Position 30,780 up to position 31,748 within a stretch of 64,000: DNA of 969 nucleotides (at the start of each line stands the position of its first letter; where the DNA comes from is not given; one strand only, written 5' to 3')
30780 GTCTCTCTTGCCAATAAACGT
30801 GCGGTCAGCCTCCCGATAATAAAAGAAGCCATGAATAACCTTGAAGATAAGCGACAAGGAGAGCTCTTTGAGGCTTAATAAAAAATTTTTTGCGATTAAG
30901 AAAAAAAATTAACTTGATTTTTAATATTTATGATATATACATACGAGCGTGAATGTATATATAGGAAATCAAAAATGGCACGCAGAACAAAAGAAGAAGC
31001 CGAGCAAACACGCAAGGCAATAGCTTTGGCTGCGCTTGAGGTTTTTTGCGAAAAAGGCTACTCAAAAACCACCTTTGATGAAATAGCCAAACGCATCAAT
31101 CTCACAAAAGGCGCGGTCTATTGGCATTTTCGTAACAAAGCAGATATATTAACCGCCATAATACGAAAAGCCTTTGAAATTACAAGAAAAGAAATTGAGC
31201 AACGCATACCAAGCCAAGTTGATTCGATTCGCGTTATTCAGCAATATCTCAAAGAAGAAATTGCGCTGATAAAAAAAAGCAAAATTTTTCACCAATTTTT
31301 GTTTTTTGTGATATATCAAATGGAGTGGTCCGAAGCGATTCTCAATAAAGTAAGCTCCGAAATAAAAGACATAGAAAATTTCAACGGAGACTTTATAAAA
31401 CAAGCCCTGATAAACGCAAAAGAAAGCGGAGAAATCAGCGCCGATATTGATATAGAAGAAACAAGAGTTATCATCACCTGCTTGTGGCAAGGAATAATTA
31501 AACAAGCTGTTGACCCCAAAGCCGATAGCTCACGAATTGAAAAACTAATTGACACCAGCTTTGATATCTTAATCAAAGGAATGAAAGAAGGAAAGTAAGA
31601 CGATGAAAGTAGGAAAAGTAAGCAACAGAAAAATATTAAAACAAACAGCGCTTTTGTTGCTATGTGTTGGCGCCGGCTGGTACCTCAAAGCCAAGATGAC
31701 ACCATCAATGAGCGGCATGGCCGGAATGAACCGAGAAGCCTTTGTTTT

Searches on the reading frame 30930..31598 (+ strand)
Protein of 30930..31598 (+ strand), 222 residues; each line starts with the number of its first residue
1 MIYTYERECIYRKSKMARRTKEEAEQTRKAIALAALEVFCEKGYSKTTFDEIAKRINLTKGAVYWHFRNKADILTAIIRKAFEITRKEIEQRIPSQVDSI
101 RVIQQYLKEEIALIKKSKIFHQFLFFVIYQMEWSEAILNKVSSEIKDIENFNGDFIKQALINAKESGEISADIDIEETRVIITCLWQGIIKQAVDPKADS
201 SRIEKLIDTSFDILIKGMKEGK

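Call 34: find_encoding_contigs(protein=window:30930-31598:+, flank=10000, max_places=4)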
Protein window:30930-31598:+ (222 aa): 6 contigs read that carry it; 4 places shown.
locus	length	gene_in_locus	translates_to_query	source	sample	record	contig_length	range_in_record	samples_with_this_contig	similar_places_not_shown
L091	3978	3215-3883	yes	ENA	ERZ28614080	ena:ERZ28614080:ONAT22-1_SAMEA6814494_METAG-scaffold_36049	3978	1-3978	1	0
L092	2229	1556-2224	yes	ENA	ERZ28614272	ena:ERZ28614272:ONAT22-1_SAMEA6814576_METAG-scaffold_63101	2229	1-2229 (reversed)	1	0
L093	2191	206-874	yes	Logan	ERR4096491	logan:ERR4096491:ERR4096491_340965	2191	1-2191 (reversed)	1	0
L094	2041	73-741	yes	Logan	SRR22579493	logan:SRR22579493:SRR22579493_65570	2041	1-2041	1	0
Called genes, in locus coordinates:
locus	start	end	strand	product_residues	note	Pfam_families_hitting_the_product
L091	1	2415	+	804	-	?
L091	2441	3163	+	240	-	PF00308:Bac_DnaA (faint), PF22688:Hda_lid (weak)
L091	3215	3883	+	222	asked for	PF00440:TetR_N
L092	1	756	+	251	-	?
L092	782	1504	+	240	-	PF00308:Bac_DnaA (faint), PF22688:Hda_lid (weak)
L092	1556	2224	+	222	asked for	PF00440:TetR_N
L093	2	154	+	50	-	?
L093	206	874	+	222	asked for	PF00440:TetR_N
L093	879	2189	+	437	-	PF00364:Biotin_lipoyl (faint), PF25917:BSH_RND, PF25973:BSH_CzcB (weak), PF25885:HH_EMRA (weak), PF25876:HH_MFP_RND, PF25944:Beta-barrel_RND, PF25967:RND-MFP_C, PF25989:YknX_C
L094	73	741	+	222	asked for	PF00440:TetR_N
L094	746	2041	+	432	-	?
